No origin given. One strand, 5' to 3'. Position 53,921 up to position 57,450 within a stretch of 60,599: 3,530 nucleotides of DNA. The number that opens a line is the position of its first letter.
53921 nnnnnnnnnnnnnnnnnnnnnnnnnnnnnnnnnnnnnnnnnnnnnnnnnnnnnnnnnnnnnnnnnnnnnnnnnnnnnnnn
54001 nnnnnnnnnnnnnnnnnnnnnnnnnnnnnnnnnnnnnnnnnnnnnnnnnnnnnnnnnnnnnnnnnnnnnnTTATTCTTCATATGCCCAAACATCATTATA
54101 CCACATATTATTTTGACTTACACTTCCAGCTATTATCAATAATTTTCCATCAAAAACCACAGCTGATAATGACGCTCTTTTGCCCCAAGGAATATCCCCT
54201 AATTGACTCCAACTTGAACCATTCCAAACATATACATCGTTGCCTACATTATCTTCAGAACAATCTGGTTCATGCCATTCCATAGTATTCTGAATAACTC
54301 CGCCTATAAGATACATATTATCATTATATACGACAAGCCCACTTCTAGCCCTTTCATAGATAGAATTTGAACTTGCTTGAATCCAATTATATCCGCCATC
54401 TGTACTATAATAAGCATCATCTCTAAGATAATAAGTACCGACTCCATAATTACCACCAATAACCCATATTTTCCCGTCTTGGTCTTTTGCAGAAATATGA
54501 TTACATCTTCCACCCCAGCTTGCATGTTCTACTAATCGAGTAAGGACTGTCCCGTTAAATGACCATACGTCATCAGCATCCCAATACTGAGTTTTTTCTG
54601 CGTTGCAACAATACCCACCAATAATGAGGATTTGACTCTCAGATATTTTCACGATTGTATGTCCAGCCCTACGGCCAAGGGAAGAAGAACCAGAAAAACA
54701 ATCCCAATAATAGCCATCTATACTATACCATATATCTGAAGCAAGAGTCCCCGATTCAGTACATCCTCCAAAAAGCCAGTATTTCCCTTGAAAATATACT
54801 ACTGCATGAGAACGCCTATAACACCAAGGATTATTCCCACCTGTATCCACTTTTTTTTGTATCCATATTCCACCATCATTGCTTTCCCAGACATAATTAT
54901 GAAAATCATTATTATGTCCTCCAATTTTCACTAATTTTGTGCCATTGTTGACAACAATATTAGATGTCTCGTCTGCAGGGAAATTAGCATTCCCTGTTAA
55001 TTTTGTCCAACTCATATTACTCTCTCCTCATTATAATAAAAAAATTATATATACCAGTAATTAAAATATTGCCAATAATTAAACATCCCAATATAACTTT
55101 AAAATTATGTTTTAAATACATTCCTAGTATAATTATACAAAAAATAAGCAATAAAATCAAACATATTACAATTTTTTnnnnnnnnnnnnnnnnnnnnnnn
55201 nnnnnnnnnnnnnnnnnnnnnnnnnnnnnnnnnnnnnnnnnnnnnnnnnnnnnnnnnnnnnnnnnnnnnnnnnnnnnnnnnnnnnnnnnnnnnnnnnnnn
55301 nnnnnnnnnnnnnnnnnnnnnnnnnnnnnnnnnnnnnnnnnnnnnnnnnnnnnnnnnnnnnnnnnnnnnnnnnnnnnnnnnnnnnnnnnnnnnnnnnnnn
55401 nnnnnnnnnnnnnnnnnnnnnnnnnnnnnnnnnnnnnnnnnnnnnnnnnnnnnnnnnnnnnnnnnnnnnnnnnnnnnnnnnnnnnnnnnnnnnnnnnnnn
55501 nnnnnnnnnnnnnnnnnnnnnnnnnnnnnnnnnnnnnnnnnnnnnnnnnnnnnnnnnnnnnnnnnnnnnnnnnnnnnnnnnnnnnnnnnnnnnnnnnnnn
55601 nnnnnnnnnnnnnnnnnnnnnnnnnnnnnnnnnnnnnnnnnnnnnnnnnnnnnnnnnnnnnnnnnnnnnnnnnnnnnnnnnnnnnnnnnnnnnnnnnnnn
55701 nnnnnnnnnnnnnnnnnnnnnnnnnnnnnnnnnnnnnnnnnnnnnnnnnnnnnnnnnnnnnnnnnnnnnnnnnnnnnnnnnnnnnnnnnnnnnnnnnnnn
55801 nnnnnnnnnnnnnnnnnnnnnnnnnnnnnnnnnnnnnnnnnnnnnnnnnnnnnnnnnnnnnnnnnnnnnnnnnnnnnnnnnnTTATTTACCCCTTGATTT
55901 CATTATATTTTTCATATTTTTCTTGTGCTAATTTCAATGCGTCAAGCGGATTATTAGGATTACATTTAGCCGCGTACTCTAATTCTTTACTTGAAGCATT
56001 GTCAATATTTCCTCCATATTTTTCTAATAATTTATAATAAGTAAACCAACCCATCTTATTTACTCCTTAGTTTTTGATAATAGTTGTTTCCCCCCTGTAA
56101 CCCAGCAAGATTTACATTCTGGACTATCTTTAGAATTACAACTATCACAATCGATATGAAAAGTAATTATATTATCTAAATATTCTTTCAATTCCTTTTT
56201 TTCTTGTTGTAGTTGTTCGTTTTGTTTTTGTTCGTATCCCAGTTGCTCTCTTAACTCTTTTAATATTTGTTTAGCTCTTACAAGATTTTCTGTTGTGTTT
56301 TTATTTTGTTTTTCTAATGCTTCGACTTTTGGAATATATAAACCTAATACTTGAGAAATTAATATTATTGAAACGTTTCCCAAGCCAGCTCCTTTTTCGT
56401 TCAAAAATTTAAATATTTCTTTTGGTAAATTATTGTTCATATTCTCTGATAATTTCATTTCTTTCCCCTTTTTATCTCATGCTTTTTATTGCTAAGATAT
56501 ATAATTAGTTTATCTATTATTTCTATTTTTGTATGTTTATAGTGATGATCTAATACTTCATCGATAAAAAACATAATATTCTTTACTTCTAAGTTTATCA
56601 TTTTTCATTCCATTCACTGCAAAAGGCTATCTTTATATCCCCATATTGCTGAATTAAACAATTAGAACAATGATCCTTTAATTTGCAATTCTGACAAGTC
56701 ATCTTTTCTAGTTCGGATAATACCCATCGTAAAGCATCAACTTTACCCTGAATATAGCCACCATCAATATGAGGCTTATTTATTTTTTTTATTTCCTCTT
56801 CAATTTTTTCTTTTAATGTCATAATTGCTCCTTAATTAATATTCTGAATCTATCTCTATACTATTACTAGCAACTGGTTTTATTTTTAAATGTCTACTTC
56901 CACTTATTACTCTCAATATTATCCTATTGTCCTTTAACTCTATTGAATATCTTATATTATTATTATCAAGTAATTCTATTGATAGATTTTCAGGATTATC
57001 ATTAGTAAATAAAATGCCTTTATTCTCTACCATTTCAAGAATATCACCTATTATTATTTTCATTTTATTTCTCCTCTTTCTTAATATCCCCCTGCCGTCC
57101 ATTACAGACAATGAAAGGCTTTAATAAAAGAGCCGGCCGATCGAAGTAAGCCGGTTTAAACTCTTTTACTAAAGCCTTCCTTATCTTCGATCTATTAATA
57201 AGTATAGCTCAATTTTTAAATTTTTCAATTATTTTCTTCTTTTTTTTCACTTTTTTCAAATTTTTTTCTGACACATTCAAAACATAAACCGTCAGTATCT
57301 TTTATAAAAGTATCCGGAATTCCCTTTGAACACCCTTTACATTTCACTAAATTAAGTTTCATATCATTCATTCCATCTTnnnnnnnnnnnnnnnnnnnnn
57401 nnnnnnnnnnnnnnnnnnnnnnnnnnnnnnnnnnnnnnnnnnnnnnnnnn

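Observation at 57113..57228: Family copy 4: longest outer helix, no U tract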

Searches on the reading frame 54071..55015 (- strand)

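Call 26: search_protein_families(library=pfam, proteins=[window:54071-55015:-], max_evalue=0.001)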
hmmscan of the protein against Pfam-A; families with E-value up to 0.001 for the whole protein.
window:54071-55015:- (314 aa): 6 families
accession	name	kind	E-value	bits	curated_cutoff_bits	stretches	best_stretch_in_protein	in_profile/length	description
PF24681.1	Kelch_KLHDC2_KLHL20_DRC7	-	2.7e-20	73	50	2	118-312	1-184/221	KLHDC2/KLHL20/DRC7 Kelch-repeats domain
PF24981.1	Beta-prop_ATRN-LZTR1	-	9.1e-14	51.8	50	1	50-300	26-282/289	Attractin/LZTR1 beta-propeller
PF13418.12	Kelch_4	-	3.5e-12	46.5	21.6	1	67-96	2-32/49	Galactose oxidase, central domain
PF07646.21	Kelch_2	-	3.5e-08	33.5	21.3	0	280-305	2-26/48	Kelch motif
PF01344.31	Kelch_1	-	3.1e-07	30.2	20.1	0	280-312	2-32/46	Kelch motif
PF13964.12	Kelch_6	-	7.8e-05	23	25.3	0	280-312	2-33/50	Kelch motif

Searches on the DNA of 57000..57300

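Call 22: search_rna_families(source=window, start=57000, end=57300, threshold=evalue, max_evalue=10)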
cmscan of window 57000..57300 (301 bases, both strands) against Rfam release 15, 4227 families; matches with E-value up to 10: 12.
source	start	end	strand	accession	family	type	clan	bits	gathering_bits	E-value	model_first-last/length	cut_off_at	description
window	57104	57191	-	RF03616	MIR1888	Gene; miRNA;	-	19.1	72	0.34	1-101/101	no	MIR1888 microRNA precursor family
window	57108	57184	-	RF01025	mir-934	Gene; miRNA;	-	16.1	80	1.8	1-83/83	no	mir-934 microRNA precursor family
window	57061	57111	-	RF02980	freshwater-2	Cis-reg;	-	16.1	49.9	3.8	1-84/84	no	freshwater-2 RNA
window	57118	57192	-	RF02418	Spd-sr07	Gene; sRNA;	-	15.9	55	5.7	1-63/63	no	Streptococcus sRNA Spd-sr07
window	57124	57210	-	RF04182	GibS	Gene; sRNA;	-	15.7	115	7.7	1-142/142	no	GibS sRNA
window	57147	57208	-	RF03103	RAGATH-34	Gene; sRNA;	-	15.5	60.7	9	1-107/107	no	RAGATH-34 RNA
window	57112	57180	-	RF03814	mir-2797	Gene; miRNA;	-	15.1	74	6.3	1-77/77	no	mir-2797 microRNA precursor family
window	57034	57133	-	RF00412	SNORA21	Gene; snRNA; snoRNA; HACA-box;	CL00031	14.5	80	1.3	1-136/136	no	Small nucleolar RNA SNORA21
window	57049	57177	-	RF01578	RUF1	Gene; sRNA;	-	13.6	70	2.9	1-264/264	no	Plasmodium RNA of unkown function RUF1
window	57103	57188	+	RF03831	mir-627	Gene; miRNA;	-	13.2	86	7.8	1-87/87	no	mir-627 microRNA precursor family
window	57118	57175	-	RF04128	MIR8562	Gene; miRNA;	-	12.4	211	6.4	1-242/242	no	MIR8562 microRNA precursor family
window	57037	57075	+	RF01419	IsrR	Gene; antisense;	-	10.3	52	7.7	135-187/187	no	Antisense RNA which regulates isiA expression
